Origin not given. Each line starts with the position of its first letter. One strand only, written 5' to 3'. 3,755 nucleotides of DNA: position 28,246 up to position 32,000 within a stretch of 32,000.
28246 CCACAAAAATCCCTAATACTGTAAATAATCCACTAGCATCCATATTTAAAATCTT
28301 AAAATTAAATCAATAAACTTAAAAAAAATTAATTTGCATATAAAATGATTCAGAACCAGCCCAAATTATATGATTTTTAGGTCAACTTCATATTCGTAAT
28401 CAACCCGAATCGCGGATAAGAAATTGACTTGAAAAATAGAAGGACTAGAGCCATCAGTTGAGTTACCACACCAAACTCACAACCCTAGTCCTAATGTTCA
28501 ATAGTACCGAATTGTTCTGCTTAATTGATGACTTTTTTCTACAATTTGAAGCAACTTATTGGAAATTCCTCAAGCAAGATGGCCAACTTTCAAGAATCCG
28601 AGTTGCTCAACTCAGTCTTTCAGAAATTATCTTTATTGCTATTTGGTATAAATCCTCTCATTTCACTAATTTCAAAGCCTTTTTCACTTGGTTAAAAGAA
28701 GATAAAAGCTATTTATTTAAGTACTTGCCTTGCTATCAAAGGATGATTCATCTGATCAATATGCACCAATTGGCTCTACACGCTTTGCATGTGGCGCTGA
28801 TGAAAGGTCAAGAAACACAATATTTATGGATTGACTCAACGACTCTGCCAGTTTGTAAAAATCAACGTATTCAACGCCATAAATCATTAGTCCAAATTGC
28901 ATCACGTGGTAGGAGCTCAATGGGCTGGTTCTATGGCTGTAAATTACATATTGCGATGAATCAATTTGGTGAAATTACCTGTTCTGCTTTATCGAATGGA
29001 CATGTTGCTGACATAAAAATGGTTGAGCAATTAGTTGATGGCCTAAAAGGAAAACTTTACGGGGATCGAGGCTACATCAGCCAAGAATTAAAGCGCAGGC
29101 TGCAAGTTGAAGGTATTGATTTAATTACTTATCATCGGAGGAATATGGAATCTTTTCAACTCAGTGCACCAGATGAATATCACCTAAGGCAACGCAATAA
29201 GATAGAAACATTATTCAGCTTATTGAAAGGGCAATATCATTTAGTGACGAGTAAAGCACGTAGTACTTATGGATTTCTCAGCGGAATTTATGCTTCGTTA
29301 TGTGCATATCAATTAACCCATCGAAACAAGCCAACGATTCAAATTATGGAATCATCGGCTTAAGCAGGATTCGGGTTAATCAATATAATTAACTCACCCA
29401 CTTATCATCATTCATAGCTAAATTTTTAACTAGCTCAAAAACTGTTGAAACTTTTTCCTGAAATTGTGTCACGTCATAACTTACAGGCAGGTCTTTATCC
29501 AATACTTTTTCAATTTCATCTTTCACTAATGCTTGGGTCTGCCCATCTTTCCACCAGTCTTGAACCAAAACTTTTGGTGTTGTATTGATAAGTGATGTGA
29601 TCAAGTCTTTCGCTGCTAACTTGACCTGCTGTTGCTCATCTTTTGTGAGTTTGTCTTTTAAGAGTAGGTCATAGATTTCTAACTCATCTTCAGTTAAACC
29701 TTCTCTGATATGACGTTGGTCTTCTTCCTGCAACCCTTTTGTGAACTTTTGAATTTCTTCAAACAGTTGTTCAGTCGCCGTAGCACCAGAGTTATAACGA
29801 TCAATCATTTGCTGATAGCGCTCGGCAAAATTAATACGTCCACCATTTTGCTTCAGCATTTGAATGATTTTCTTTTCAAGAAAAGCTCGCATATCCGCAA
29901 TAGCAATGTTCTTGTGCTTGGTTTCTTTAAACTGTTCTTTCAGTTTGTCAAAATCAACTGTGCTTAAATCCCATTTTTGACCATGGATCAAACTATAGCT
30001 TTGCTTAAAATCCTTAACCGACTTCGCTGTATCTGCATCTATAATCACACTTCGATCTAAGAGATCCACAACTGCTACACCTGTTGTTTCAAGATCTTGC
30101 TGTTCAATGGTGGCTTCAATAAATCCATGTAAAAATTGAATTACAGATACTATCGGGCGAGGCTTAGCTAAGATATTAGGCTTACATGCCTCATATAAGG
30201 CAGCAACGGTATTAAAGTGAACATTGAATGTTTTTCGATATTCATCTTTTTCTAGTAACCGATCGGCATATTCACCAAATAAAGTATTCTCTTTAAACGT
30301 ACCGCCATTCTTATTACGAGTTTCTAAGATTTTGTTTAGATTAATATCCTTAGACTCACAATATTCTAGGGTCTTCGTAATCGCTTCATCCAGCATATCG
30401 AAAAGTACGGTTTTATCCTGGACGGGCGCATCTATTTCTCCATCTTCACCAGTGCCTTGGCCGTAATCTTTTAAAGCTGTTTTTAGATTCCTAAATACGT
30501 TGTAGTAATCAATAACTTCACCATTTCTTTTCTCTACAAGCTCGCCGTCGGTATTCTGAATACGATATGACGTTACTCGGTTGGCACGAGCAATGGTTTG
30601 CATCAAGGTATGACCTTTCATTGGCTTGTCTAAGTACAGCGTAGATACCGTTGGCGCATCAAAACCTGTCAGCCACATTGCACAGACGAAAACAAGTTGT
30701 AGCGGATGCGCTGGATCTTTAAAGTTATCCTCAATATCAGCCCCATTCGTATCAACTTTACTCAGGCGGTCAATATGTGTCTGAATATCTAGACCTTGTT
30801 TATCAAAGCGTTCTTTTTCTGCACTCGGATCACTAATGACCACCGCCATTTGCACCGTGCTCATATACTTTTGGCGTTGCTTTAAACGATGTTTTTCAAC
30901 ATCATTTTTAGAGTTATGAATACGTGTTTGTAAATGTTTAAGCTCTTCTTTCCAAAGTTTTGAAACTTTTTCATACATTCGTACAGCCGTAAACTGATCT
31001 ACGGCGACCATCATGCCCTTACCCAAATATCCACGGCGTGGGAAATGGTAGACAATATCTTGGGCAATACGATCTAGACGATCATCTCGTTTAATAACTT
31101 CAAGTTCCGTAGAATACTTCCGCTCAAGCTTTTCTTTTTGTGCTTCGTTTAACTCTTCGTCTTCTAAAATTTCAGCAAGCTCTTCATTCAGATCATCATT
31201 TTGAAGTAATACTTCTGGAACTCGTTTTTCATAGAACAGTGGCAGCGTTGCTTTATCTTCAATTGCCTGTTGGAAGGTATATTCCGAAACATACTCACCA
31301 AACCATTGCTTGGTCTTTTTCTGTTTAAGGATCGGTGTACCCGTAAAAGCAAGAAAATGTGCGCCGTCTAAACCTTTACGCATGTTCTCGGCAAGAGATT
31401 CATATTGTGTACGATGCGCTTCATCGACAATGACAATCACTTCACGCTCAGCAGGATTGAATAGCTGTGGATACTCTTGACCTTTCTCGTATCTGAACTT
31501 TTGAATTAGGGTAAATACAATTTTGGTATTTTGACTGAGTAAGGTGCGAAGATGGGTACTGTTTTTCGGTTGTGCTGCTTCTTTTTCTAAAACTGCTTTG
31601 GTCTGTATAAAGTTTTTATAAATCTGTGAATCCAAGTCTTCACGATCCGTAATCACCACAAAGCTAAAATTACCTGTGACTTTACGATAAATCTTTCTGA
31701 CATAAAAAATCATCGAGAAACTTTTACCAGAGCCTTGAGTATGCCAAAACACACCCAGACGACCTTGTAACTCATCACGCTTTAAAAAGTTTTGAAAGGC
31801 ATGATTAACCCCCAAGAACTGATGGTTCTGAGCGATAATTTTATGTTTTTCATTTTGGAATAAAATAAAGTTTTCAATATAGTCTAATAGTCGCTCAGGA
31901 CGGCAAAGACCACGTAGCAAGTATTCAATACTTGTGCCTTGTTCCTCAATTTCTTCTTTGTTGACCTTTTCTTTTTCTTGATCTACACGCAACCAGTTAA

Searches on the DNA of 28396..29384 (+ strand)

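Call 13: search_dna_similar(query=window:28396-29384:+, collection=plasmids, mode=near, max_rows=15)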
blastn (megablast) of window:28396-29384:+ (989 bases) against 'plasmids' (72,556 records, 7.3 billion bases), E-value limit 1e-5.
Records with a match: 41; places in all: 74; records where one place covers at least 80% of the query: 24.
Best place of each record, by identity: 90-95% 9; 80-90% 31; 60-80% 1.
By first word of the organism name: Acinetobacter 41.
By predicted mobility (MOB-suite, as given by PLSDB): mobilizable 34; non-mobilizable 7.
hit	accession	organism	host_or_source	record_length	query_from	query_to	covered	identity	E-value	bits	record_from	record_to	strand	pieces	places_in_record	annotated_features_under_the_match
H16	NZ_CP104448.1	Acinetobacter baumannii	Homo sapiens,sputum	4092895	1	989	100%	90.2%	0e+0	1290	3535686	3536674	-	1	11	none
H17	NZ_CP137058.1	Acinetobacter soli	Homo sapiens,Seoul National University ...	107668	3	987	100%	90.1%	0e+0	1275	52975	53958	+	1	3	IS982 family transposase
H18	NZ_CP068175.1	Acinetobacter ursingii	-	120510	3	983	99%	90.0%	0e+0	1269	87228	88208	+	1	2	IS982 family transposase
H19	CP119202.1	Acinetobacter soli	Homo sapiens,blood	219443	3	983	99%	89.9%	0e+0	1262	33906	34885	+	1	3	none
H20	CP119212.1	Acinetobacter soli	Homo sapiens,blood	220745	3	983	99%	89.9%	0e+0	1262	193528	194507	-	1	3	none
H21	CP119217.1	Acinetobacter soli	Homo sapiens,blood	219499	3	983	99%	89.9%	0e+0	1262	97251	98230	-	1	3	none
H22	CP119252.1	Acinetobacter soli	Homo sapiens,blood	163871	7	983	99%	90.2%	0e+0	1271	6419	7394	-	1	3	TIR domain-containing protein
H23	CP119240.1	Acinetobacter soli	Homo sapiens,blood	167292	7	983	99%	90.2%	0e+0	1271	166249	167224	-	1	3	none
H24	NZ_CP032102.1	Acinetobacter lwoffii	cell culture,permafrost, Kolyma lowland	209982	2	984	99%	89.1%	0e+0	1223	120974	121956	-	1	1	IS982 family transposase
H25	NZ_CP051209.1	Acinetobacter sp. NEB149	cell culture,R.J.Roberts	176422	2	984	99%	89.1%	0e+0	1223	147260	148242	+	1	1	IS982 family transposase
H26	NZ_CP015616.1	Acinetobacter schindleri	cell culture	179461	2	984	99%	88.7%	0e+0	1199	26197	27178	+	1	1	none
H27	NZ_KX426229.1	Acinetobacter lwoffii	cell culture,permafrost, Kolyma lowland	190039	2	984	99%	88.5%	0e+0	1188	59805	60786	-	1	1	none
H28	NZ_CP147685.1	Acinetobacter lwoffii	whole organism,Yangzhou Grand Canal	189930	2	984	99%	88.5%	0e+0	1188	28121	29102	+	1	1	none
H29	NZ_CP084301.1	Acinetobacter pseudolwoffii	a feces sample of chicken origin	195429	7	984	99%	89.0%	0e+0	1206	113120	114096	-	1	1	ABC transporter permease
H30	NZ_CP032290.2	Acinetobacter lwoffii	cell culture,permafrost, Kolyma lowland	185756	2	984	99%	88.4%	0e+0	1182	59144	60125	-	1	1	none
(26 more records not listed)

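Call 31: get_annotated_region(hit=H16, flank=100)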
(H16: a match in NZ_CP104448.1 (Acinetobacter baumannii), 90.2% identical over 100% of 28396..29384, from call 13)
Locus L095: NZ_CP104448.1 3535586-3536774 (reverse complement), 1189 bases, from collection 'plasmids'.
description: Acinetobacter baumannii strain 2021CK-01407 plasmid unnamed1, complete sequence
organism: Acinetobacter baumannii (NCBI taxid 470)
taxonomy: Bacteria; Pseudomonadota; Gammaproteobacteria; Moraxellales; Moraxellaceae; Acinetobacter; Acinetobacter baumannii
host: -; source: Homo sapiens,sputum; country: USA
typing (MOB-suite, as given by PLSDB): mobilizable; replicon rep_cluster_1527; relaxase MOBP,MOBP
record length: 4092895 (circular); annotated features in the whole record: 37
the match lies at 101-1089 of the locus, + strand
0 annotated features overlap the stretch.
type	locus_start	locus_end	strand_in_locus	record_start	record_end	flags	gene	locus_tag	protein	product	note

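Call 37: get_annotated_region(hit=H22, flank=100)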
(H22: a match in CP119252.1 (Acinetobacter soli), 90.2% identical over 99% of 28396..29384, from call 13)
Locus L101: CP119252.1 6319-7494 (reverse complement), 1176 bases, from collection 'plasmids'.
description: Acinetobacter soli strain AS566 plasmid pAS566-2, complete sequence
organism: Acinetobacter soli (NCBI taxid 487316)
taxonomy: Bacteria; Pseudomonadota; Gammaproteobacteria; Moraxellales; Moraxellaceae; Acinetobacter; Acinetobacter soli
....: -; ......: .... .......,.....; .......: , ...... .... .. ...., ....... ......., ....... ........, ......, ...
typing (MOB-suite, as given by PLSDB): mobilizable; replicon rep_cluster_639; relaxase MOBP
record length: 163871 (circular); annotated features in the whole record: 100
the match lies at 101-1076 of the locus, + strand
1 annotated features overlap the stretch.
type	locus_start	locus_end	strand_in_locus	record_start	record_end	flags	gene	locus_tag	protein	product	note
CDS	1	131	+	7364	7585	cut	-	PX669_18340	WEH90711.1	TIR domain-containing protein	-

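Call 51: search_dna_similar(query=window:28403-29376:+, collection=plasmids, mode=distant, max_rows=60, rows=best)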
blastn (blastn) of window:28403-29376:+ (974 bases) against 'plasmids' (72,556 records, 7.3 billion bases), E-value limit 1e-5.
Records with a match: 74; places in all: 136; records where one place covers at least 80% of the query: 37.
Best place of each record, by identity: 90-95% 3; 80-90% 45; 60-80% 26.
By first word of the organism name: Acinetobacter 74.
By predicted mobility (MOB-suite, as given by PLSDB): mobilizable 56; non-mobilizable 16; conjugative 2.
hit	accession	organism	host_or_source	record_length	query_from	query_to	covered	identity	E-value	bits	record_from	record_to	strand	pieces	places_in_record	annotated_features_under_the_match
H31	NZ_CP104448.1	Acinetobacter baumannii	Homo sapiens,sputum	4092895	1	974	100%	90.3%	0e+0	1328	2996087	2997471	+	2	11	none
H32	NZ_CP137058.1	Acinetobacter soli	Homo sapiens,Seoul National University ...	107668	1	974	100%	90.0%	0e+0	1317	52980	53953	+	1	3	IS982 family transposase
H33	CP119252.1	Acinetobacter soli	Homo sapiens,blood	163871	1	974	100%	90.0%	0e+0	1314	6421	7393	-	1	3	TIR domain-containing protein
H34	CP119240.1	Acinetobacter soli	Homo sapiens,blood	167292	1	974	100%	90.0%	0e+0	1314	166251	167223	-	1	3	none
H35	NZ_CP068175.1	Acinetobacter ursingii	-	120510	1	974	100%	89.9%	0e+0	1313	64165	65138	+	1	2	IS982 family transposase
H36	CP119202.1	Acinetobacter soli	Homo sapiens,blood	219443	1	974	100%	89.8%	0e+0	1305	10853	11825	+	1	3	none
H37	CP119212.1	Acinetobacter soli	Homo sapiens,blood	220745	1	974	100%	89.8%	0e+0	1305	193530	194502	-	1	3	none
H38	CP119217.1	Acinetobacter soli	Homo sapiens,blood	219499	1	974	100%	89.8%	0e+0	1305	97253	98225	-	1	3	none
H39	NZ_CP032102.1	Acinetobacter lwoffii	cell culture,permafrost, Kolyma lowland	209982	1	974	100%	88.9%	0e+0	1272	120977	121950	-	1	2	IS982 family transposase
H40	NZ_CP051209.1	Acinetobacter sp. NEB149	cell culture,R.J.Roberts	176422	1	974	100%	88.9%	0e+0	1272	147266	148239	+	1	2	IS982 family transposase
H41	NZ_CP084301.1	Acinetobacter pseudolwoffii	a feces sample of chicken origin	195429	1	974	100%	88.7%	0e+0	1260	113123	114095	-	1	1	ABC transporter permease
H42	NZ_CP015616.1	Acinetobacter schindleri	cell culture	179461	1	974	100%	88.5%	0e+0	1251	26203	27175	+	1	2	none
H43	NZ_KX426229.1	Acinetobacter lwoffii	cell culture,permafrost, Kolyma lowland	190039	1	974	100%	88.3%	0e+0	1242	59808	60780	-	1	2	none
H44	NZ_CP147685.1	Acinetobacter lwoffii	whole organism,Yangzhou Grand Canal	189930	1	974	100%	88.3%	0e+0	1242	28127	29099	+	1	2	none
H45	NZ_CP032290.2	Acinetobacter lwoffii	cell culture,permafrost, Kolyma lowland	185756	1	974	100%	88.2%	0e+0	1237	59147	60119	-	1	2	none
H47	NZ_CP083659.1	Acinetobacter variabilis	-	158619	1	974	100%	87.3%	0e+0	1196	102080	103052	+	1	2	none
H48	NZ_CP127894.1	Acinetobacter sp. SAAs470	cell culture,lake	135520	1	974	100%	83.2%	0e+0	1018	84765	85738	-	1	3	IS982 family transposase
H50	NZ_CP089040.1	Acinetobacter ursingii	Homo sapiens,Genome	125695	1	974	100%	80.2%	0e+0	887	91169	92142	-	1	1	none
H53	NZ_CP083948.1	Acinetobacter johnsonii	mixed culture,garden soil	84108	1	974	100%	80.1%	0e+0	883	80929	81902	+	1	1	none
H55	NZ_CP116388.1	Acinetobacter baumannii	Homo sapiens,wound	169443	1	974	100%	74.3%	6e-174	618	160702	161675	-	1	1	IS982 family transposase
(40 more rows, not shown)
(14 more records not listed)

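Call 52: get_annotated_region(hit=H32, flank=40)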
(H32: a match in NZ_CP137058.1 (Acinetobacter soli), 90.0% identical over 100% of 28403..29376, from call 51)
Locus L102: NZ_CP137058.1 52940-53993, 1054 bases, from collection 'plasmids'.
description: Acinetobacter soli strain SNUBHAB0075 plasmid pA0075, complete sequence
organism: Acinetobacter soli (NCBI taxid 487316)
taxonomy: Bacteria; Pseudomonadota; Gammaproteobacteria; Moraxellales; Moraxellaceae; Acinetobacter; Acinetobacter soli
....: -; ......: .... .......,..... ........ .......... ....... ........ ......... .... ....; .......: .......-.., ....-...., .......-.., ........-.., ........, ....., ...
typing (MOB-suite, as given by PLSDB): mobilizable; replicon rep_cluster_639; relaxase MOBP
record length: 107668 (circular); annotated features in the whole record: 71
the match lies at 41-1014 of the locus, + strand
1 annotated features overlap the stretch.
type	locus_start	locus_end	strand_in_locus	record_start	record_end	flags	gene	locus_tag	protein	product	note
CDS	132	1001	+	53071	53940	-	-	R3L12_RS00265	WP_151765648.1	IS982 family transposase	-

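Call 53: get_annotated_region(hit=H35, flank=40)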
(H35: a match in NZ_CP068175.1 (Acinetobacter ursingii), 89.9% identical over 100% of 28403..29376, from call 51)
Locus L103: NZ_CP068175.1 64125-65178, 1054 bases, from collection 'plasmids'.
description: Acinetobacter ursingii strain FDAARGOS_1096 plasmid unnamed1, complete sequence
organism: Acinetobacter ursingii (NCBI taxid 108980)
taxonomy: Bacteria; Pseudomonadota; Gammaproteobacteria; Moraxellales; Moraxellaceae; Acinetobacter; Acinetobacter ursingii
host: -; source: -; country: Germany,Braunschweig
typing (MOB-suite, as given by PLSDB): non-mobilizable; replicon rep_cluster_639
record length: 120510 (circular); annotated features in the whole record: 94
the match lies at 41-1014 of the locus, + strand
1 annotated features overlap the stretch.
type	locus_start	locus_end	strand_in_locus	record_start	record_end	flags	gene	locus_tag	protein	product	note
CDS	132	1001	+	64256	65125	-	-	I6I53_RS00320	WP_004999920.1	IS982 family transposase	-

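Call 54: get_annotated_region(hit=H36, flank=40)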
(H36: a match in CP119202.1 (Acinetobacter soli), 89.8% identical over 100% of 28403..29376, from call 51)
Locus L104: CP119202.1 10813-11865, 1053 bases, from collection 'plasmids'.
description: Acinetobacter soli strain AS843 plasmid pAS843-2, complete sequence
organism: Acinetobacter soli (NCBI taxid 487316)
taxonomy: Bacteria; Pseudomonadota; Gammaproteobacteria; Moraxellales; Moraxellaceae; Acinetobacter; Acinetobacter soli
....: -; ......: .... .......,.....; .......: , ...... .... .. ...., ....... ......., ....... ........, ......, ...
typing (MOB-suite, as given by PLSDB): mobilizable; replicon rep_cluster_639; relaxase MOBP
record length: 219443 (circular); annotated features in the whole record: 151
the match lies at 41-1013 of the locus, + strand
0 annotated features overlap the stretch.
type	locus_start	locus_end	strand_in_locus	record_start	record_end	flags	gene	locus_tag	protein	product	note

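Call 55: get_annotated_region(hit=H47, flank=40)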
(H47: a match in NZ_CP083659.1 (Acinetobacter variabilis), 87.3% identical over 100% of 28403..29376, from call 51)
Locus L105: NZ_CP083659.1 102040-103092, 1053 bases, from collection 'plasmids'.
description: Acinetobacter variabilis strain FDAARGOS_1487 plasmid unnamed1
organism: Acinetobacter variabilis (NCBI taxid 70346)
taxonomy: Bacteria; Pseudomonadota; Gammaproteobacteria; Moraxellales; Moraxellaceae; Acinetobacter; Acinetobacter variabilis
host: -; source: -; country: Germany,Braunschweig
typing (MOB-suite, as given by PLSDB): mobilizable; replicon rep_cluster_1656; relaxase MOBP
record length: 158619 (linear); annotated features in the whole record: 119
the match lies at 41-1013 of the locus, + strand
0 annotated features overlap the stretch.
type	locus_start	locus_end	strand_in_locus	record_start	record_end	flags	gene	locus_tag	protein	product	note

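Call 56: get_annotated_region(hit=H48, flank=40)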
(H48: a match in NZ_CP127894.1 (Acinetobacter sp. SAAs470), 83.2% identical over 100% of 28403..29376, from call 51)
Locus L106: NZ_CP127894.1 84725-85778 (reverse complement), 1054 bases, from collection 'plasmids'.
description: Acinetobacter sp. SAAs470 plasmid p12SAAs470, complete sequence
organism: Acinetobacter sp. SAAs470 (NCBI taxid 3036709)
taxonomy: Bacteria; Pseudomonadota; Gammaproteobacteria; Moraxellales; Moraxellaceae; Acinetobacter; Acinetobacter sp. SAAs470
host: -; source: cell culture,lake; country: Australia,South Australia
typing (MOB-suite, as given by PLSDB): mobilizable; replicon rep_cluster_639; relaxase MOBP
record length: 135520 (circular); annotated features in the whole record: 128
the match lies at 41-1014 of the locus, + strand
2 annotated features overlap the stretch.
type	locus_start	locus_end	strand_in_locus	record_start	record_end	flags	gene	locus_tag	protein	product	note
CDS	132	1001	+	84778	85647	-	-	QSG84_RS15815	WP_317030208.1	IS982 family transposase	-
CDS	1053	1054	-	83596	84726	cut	-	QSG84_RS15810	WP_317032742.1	acyltransferase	-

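Call 57: get_annotated_region(hit=H50, flank=40)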
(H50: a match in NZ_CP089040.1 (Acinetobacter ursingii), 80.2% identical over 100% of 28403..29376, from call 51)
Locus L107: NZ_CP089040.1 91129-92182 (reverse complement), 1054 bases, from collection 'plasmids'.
description: Acinetobacter ursingii strain RIVM_C011601 plasmid pRIVM_C011601_2, complete sequence
organism: Acinetobacter ursingii (NCBI taxid 108980)
taxonomy: Bacteria; Pseudomonadota; Gammaproteobacteria; Moraxellales; Moraxellaceae; Acinetobacter; Acinetobacter ursingii
host: -; source: Homo sapiens,Genome; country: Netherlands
typing (MOB-suite, as given by PLSDB): non-mobilizable; replicon rep_cluster_626
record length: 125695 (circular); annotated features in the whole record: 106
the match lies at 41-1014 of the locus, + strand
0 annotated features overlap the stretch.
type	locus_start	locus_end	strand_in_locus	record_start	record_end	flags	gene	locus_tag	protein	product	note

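Call 58: get_annotated_region(hit=H53, flank=40)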
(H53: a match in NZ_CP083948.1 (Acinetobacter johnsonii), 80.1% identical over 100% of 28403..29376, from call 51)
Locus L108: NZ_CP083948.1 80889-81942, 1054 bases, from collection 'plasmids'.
description: Acinetobacter johnsonii strain CSUSB1 plasmid unnamed1, complete sequence
organism: Acinetobacter johnsonii (NCBI taxid 40214)
taxonomy: Bacteria; Pseudomonadota; Gammaproteobacteria; Moraxellales; Moraxellaceae; Acinetobacter; Acinetobacter johnsonii
host: -; source: mixed culture,garden soil; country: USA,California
typing (MOB-suite, as given by PLSDB): mobilizable; replicon rep_cluster_626; relaxase MOBP
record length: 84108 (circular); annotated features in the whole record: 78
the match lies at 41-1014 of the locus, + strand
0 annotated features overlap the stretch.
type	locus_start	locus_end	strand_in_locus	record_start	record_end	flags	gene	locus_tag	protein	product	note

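Call 59: get_annotated_region(hit=H55, flank=40)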
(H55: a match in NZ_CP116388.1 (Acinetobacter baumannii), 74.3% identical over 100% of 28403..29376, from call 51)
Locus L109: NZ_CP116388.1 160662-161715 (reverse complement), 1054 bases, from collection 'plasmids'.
description: Acinetobacter baumannii strain WM98 plasmid pWM98-2, complete sequence
organism: Acinetobacter baumannii (NCBI taxid 470)
taxonomy: Bacteria; Pseudomonadota; Gammaproteobacteria; Moraxellales; Moraxellaceae; Acinetobacter; Acinetobacter baumannii
host: -; source: Homo sapiens,wound; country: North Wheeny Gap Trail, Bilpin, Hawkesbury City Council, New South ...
typing (MOB-suite, as given by PLSDB): conjugative; relaxase MOBP; mating-pair formation MPF_I
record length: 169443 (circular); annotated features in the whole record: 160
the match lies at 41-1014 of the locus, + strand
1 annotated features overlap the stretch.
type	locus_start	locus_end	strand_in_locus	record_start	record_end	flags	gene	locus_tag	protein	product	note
CDS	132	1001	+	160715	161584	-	-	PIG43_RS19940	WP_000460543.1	IS982 family transposase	-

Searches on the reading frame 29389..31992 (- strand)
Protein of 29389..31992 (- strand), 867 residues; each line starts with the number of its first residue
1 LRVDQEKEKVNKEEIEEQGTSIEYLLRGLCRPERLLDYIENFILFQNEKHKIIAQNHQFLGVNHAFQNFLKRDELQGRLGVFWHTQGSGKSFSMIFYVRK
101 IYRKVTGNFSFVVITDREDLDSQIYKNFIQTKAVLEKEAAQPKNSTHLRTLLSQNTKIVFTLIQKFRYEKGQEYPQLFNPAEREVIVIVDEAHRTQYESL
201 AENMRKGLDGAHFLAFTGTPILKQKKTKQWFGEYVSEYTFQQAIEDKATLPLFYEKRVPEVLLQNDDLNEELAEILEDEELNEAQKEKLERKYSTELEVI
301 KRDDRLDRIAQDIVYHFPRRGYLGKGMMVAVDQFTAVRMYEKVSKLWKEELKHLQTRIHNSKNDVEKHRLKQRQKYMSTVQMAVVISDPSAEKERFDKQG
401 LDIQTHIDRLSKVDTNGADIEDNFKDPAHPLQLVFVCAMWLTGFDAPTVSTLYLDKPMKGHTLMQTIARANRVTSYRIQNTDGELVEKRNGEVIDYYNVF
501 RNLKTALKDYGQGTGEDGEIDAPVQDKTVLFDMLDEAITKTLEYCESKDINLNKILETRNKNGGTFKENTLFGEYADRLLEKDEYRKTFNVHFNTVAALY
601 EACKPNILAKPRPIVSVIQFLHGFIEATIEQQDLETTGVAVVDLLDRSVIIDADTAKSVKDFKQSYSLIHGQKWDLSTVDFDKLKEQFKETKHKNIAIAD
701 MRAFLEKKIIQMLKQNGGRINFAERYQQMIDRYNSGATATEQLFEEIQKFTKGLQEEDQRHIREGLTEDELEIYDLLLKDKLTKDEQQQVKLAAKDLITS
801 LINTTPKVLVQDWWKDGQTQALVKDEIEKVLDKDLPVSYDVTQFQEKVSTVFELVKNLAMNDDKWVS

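Call 10: search_protein_families(library=pfam, proteins=[window:29389-31992:-], max_evalue=0.01)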
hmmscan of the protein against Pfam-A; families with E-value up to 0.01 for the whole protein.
window:29389-31992:- (867 aa): 5 families
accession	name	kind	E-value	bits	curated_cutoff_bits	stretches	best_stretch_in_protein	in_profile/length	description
PF18766.7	SWI2_SNF2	-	1e-69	235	26.7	1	57-283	1-219/221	SWI2/SNF2 ATPase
PF11867.13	T1RH-like_C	-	6.9e-23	82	26.8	1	560-859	37-327/329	Type I restriction enzyme HindI endonuclease subunit-like, C-terminal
PF04851.21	ResIII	-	9e-20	71.7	22.5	1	65-221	11-163/164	Type III restriction enzyme, res subunit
PF22679.2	T1R_D3-like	-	8.4e-18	65.7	27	1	326-476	5-146/158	Type I restriction enzyme subunit R domain 3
PF00270.35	DEAD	-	4e-07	30.4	26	1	86-221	23-161/167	DEAD/DEAH box helicase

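Call 92: search_protein_families(library=padloc, proteins=[window:29389-31992:-], max_evalue=0.01)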
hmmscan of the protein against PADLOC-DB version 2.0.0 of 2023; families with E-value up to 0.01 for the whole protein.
window:29389-31992:- (867 aa): 7 families
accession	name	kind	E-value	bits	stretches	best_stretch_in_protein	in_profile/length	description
PDLC03040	REase_I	-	5.7e-109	363.4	1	11-834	214-1000/1029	Type I restriction enzyme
PDLC03044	REase_I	-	2.9e-61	205.6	1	13-515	211-705/1034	Type I restriction enzyme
PDLC03041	REase_I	-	1.6e-60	203.3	1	22-511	280-745/1099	Type I restriction enzyme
PDLC03048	REase_I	-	2.7e-32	109.8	1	31-518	218-688/976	Type I restriction enzyme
PDLC03045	REase_I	-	4e-15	52.8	1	70-513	277-703/995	Type I restriction enzyme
PDLC03046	REase_I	-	6.2e-15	52.2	1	71-475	276-718/1025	Type I restriction enzyme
PDLC02704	PbeA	-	9.7e-10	35.5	1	77-303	270-506/682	PbeA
